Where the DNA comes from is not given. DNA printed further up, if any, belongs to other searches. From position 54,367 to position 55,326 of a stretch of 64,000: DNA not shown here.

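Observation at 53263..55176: Paralogous pair of unknown ~215-aa proteins (WCV(Y/H)DP ... FPH(E/A)x(F/Y)GxGK motifs) flanking a PPC/DUF296 gene, next to the NrtR cluster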

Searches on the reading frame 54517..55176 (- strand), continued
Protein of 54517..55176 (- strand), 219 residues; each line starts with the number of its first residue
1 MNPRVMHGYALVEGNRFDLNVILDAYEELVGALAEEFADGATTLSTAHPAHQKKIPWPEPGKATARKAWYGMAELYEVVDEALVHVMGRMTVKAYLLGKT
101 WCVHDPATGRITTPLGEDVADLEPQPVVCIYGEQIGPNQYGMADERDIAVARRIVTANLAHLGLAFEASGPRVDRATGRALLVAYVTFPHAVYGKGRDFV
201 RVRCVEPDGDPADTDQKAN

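Call 33: find_encoding_contigs(protein=P0078, flank=8000, max_places=2)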
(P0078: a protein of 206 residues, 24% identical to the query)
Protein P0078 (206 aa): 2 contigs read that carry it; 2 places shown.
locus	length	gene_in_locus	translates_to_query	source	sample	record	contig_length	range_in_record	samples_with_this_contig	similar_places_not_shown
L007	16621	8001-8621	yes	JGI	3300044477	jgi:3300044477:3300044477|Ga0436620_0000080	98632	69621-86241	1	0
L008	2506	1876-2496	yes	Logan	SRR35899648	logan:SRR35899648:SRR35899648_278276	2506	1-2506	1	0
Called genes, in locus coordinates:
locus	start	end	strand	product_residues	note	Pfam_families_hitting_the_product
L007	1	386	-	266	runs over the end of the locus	-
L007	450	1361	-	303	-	PF18075:FtsX_ECD, PF02687:FtsX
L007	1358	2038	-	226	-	PF20720:nSTAND3 (faint), PF00005:ABC_tran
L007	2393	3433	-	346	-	PF13624:SurA_N_3, PF13623:SurA_N_2, PF09312:SurA_N (weak), PF13145:Rotamase_2, PF13616:Rotamase_3, PF00639:Rotamase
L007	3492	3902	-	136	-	PF04977:DivIC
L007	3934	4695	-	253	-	PF03703:bPH_2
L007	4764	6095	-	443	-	PF08245:Mur_ligase_M, PF02875:Mur_ligase_C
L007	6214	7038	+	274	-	PF13365:Trypsin_2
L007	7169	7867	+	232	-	PF01066:CDP-OH_P_transf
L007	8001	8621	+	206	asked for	-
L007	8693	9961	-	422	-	PF08245:Mur_ligase_M, PF02875:Mur_ligase_C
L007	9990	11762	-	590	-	PF03717:PBP_dimer, PF00905:Transpeptidase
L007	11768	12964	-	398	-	-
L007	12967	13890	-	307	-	-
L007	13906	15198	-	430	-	PF05496:RuvB_N, PF13191:AAA_16 (faint), PF07728:AAA_5 (weak), PF13173:AAA_14 (weak), PF13401:AAA_22 (faint), PF00004:AAA, PF16193:AAA_assoc_2, PF12002:MgsA_C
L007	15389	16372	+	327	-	-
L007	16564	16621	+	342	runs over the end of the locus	-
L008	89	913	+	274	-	PF13365:Trypsin_2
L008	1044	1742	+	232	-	PF01066:CDP-OH_P_transf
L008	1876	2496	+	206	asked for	-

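Call 34: find_encoding_contigs(protein=P0012, flank=8000, max_places=2)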
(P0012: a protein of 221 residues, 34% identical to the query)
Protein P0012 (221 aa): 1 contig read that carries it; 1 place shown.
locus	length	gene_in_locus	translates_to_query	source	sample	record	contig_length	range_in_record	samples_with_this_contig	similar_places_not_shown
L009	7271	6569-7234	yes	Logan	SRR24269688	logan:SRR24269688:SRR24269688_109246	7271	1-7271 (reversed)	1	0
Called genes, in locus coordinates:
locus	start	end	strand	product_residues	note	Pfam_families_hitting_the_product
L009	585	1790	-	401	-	PF03486:HI0933_like, PF22780:HI0933_like_1st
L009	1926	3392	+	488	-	PF03193:RsgA_GTPase (faint), PF13191:AAA_16 (faint), PF00005:ABC_tran, PF02463:SMC_N (faint), PF13401:AAA_22 (faint), PF13476:AAA_23 (faint), PF12848:ABC_tran_Xtn (weak), PF00005:ABC_tran, +2 more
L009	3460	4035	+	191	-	PF21088:MS_channel_1st (weak), PF00924:MS_channel_2nd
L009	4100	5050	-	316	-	-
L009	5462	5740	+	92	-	-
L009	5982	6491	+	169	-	PF07963:N_methyl (weak), PF08334:T2SSG (faint)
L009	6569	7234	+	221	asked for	-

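Call 45: find_related_loci(query=A4, collection=viral_contigs, flank=6000)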
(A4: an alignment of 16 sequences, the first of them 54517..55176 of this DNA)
Query A4 (219 aa) in viral_contigs; peptide patterns used: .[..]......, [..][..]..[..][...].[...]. (x = any residue, [..] = any of these).
43 stretches matched a pattern, but none encodes a relative of the query by tblastn (E <= 1e-3).

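Call 46: find_related_loci(query=A4, collection=metagenome_contigs, flank=8000)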
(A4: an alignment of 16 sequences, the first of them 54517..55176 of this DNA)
Query A4 (219 aa) in metagenome_contigs; peptide patterns used: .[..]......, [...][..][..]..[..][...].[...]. (x = any residue, [..] = any of these).
152 stretches matched a pattern; 6 encode a relative of the query (tblastn E <= 1e-3); 6 distinct loci.
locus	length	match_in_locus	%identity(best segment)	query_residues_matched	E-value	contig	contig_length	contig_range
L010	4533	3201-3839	48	1-214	5e-61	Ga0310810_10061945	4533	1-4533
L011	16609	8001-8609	45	8-209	3e-59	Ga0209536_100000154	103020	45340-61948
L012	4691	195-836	46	1-215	7e-59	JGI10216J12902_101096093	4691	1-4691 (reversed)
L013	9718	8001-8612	43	1-205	9e-52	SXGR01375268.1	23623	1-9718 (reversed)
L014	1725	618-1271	37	8-219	3e-48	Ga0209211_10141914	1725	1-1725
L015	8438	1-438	50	65-209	2e-41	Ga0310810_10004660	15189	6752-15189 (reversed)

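Call 51: search_protein_families(library=padloc, proteins=[window:54517-55176:-, P0012, P0026, P0069, P0078, P0060], max_evalue=1)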
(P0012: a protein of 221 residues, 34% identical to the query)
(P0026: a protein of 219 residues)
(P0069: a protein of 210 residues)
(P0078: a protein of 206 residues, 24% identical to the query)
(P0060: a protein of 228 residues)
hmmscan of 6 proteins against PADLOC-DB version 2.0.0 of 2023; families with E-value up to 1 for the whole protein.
window:54517-55176:- (219 aa): 0 families

P0012 (221 aa): 0 families

P0026 (219 aa): 0 families

P0069 (210 aa): 0 families

P0078 (206 aa): 0 families

P0060 (228 aa): 0 families

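Call 52: search_protein_families(library=phrogs, proteins=[window:54517-55176:-, P0012, P0026, P0069, P0078, P0060], max_evalue=1)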
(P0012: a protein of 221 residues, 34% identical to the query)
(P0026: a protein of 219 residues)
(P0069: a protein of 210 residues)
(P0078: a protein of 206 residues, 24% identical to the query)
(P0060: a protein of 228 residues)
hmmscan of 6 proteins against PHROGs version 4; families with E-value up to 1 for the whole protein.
window:54517-55176:- (219 aa): 0 families

P0012 (221 aa): 0 families

P0026 (219 aa): 0 families

P0069 (210 aa): 0 families

P0078 (206 aa): 0 families

P0060 (228 aa): 0 families

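Call 54: list_cluster_members(proteins=[window:54517-55176:-, window:53263-53913:-, window:53263-53907:-, window:54028-54453:+, window:52496-53167:-])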
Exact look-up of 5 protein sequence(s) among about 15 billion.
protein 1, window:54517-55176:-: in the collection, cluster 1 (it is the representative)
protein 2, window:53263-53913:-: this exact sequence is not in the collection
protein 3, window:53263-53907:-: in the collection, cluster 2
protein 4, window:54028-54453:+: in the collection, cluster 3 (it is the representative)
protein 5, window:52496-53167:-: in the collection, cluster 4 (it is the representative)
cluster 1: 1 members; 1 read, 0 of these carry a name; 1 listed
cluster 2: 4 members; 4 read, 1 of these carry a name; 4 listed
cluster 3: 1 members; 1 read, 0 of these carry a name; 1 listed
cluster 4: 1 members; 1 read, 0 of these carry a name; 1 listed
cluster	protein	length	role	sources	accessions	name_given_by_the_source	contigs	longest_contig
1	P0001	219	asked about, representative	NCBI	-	-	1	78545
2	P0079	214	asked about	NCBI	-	-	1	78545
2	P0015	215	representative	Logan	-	-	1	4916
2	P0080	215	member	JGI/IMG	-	hypothetical protein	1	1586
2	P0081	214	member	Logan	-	-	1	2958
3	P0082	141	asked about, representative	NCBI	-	-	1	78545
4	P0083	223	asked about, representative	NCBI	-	-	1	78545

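Call 63: search_protein_families(library=pfam, proteins=[L011:6113-7564:+, L011:8755-9126:+, L011:9200-9754:+, L011:4668-5597:-, L013:7175-7513:+, L013:7612-8004:+, L013:9139-9516:+, L002:4794-5738:-, L002:7722-8117:+, L001:12166-12732:+], max_evalue=0.01)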
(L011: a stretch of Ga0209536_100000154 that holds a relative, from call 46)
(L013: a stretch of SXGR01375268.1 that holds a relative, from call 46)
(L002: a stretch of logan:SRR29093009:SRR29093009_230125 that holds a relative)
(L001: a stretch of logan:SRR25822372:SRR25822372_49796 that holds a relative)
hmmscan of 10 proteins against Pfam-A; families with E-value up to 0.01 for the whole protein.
L011:6113-7564:+ (483 aa): 0 families

L011:8755-9126:+ (123 aa): 0 families

L011:9200-9754:+ (184 aa): 3 families
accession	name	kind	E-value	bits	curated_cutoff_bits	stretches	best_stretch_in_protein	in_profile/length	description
PF13098.12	Thioredoxin_2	-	5e-13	49.7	27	1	90-177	5-104/104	Thioredoxin-like domain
PF13899.12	Thioredoxin_7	-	2.3e-07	31.3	27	1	94-156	21-83/83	Thioredoxin-like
PF00085.26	Thioredoxin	-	7.5e-07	29.6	23.5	1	88-178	16-102/103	Thioredoxin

L011:4668-5597:- (309 aa): 0 families

L013:7175-7513:+ (112 aa): 0 families

L013:7612-8004:+ (130 aa): 0 families

L013:9139-9516:+ (125 aa): 0 families

L002:4794-5738:- (314 aa): 0 families

L002:7722-8117:+ (132 aa): 1 family
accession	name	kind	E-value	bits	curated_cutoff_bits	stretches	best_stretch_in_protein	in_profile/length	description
PF11617.13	Cu-binding_MopE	-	0.00036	21.2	27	1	120-132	14-26/30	Putative metal-binding motif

L001:12166-12732:+ (188 aa): 0 families

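Call 71: find_encoding_contigs(protein=P0016, flank=8000, max_places=3)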
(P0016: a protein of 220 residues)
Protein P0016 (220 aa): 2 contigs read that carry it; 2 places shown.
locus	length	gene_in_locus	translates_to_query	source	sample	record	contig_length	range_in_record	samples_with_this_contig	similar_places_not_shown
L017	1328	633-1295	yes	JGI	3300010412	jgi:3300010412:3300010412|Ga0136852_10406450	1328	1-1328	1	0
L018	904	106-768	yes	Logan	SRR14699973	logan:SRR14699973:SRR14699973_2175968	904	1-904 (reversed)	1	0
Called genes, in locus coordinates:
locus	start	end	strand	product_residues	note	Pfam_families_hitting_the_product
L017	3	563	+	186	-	?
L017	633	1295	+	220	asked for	-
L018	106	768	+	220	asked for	-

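Call 72: find_encoding_contigs(protein=P0026, flank=8000, max_places=3)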
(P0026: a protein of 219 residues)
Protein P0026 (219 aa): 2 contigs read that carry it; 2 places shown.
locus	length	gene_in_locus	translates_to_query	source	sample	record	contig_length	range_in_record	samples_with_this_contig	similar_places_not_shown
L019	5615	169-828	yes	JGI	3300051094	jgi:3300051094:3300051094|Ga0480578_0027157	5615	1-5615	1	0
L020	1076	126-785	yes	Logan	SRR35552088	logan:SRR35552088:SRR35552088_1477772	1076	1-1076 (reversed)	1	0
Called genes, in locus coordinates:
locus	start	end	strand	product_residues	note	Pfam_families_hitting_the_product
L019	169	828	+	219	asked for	-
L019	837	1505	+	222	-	-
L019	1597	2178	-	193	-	PF13207:AAA_17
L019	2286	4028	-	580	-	PF01725:Ham1p_like, PF13489:Methyltransf_23, PF08241:Methyltransf_11, PF08242:Methyltransf_12, PF13649:Methyltransf_25, PF13847:Methyltransf_31, PF01725:Ham1p_like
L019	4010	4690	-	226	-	PF00303:Thymidylat_synt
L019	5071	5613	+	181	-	?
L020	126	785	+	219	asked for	-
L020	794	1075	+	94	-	?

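Call 73: find_encoding_contigs(protein=P0023, flank=8000, max_places=3)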
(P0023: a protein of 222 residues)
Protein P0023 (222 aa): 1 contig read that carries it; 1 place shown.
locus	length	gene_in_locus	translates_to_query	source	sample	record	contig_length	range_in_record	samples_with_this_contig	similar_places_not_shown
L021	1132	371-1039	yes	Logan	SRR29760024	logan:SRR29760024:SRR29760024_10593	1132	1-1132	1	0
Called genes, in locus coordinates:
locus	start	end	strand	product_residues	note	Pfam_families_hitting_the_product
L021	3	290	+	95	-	?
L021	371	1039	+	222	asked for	-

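Call 79: find_encoding_contigs(protein=P0061, flank=8000, max_places=4)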
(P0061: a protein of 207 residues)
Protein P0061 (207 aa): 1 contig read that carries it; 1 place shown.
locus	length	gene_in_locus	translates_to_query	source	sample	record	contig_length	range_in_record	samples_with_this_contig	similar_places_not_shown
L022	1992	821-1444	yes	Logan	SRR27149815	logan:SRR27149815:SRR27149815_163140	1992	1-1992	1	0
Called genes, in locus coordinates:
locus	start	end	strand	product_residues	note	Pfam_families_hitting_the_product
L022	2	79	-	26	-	?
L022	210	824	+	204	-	-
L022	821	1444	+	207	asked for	-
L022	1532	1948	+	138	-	-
